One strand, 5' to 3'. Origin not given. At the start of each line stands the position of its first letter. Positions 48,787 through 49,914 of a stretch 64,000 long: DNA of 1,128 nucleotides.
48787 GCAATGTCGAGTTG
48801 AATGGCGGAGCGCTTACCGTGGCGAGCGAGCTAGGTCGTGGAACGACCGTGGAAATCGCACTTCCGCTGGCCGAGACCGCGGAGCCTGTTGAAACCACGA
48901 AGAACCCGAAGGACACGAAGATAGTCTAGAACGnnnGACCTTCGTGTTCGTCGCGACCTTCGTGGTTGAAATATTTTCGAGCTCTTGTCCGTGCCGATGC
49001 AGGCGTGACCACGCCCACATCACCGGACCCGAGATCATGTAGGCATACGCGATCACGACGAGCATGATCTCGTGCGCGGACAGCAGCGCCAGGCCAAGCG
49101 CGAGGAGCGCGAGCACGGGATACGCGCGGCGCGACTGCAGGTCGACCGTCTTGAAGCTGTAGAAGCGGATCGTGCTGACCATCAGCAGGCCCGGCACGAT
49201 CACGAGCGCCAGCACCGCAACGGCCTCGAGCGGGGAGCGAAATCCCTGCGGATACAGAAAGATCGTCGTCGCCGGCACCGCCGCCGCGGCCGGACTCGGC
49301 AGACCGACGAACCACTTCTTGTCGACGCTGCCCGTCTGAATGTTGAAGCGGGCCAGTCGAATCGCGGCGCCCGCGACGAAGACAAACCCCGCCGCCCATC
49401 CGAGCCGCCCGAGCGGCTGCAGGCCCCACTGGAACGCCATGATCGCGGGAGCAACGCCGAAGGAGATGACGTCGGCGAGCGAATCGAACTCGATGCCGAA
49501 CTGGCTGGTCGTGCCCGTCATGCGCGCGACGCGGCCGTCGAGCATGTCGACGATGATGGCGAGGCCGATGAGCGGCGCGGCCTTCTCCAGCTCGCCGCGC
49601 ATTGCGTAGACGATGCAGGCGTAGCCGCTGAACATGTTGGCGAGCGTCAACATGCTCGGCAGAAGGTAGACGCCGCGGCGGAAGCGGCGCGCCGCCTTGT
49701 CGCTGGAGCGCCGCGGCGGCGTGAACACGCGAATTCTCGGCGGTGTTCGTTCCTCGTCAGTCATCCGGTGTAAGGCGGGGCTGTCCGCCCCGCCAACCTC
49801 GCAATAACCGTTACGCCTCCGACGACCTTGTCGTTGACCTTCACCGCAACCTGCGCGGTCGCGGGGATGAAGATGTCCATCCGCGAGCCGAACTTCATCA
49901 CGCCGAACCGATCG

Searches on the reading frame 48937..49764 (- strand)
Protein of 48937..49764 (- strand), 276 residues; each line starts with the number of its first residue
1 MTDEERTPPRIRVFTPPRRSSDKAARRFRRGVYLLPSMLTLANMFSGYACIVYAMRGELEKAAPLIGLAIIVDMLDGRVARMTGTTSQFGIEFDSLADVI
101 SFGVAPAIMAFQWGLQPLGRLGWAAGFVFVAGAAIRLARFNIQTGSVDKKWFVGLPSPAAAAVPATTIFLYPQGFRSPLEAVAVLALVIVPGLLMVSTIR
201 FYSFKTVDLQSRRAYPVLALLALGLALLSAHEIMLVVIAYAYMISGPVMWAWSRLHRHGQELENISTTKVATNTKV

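Call 34: find_encoding_contigs(protein=window:48937-49764:-, flank=10000, max_places=5)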
Protein window:48937-49764:- (276 aa): 9 contigs read that carry it; 5 places shown.
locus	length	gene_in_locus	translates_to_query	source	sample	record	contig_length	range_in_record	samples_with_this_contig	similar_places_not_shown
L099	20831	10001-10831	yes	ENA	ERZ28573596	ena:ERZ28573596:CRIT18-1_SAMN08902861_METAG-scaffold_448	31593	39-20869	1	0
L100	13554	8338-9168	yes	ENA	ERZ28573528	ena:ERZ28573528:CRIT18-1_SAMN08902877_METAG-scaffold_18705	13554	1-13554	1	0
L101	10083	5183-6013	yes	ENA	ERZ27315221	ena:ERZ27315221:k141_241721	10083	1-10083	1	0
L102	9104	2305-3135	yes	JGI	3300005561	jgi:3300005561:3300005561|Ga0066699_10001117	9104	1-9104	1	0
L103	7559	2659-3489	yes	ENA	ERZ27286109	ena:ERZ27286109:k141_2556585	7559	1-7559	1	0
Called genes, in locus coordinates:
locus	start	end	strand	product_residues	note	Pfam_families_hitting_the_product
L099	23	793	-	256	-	-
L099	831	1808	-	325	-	-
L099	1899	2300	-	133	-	PF19649:DUF6152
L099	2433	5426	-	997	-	PF13620:CarboxypepD_reg, PF13715:CarbopepD_reg_2 (weak), PF17210:SdrD_B (faint)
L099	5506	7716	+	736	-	-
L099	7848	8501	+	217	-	PF00814:TsaD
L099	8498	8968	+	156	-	PF13302:Acetyltransf_3, PF00583:Acetyltransf_1, PF13673:Acetyltransf_10, PF13508:Acetyltransf_7, PF08445:FR47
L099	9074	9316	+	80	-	PF04325:DUF465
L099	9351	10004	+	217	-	PF02666:PS_Dcarbxylase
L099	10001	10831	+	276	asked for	PF01066:CDP-OH_P_transf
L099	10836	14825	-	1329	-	PF00672:HAMP, PF00512:HisKA, PF02518:HATPase_c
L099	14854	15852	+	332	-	-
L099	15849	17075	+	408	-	PF00155:Aminotran_1_2, PF12897:Asp_aminotransf (weak)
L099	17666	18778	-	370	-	PF01011:PQQ (faint), PF13570:Beta-prop_ACSF4 (weak), PF25293:Beta-prop_EMC1_N (faint), PF13360:PQQ_2, PF13570:Beta-prop_ACSF4, PF13360:PQQ_2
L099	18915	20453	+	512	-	PF00117:GATase, PF07722:Peptidase_C26, PF02540:NAD_synthase (weak), PF00958:GMP_synt_C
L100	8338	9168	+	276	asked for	PF01066:CDP-OH_P_transf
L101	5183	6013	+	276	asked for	PF01066:CDP-OH_P_transf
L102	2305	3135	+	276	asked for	PF01066:CDP-OH_P_transf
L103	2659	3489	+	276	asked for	PF01066:CDP-OH_P_transf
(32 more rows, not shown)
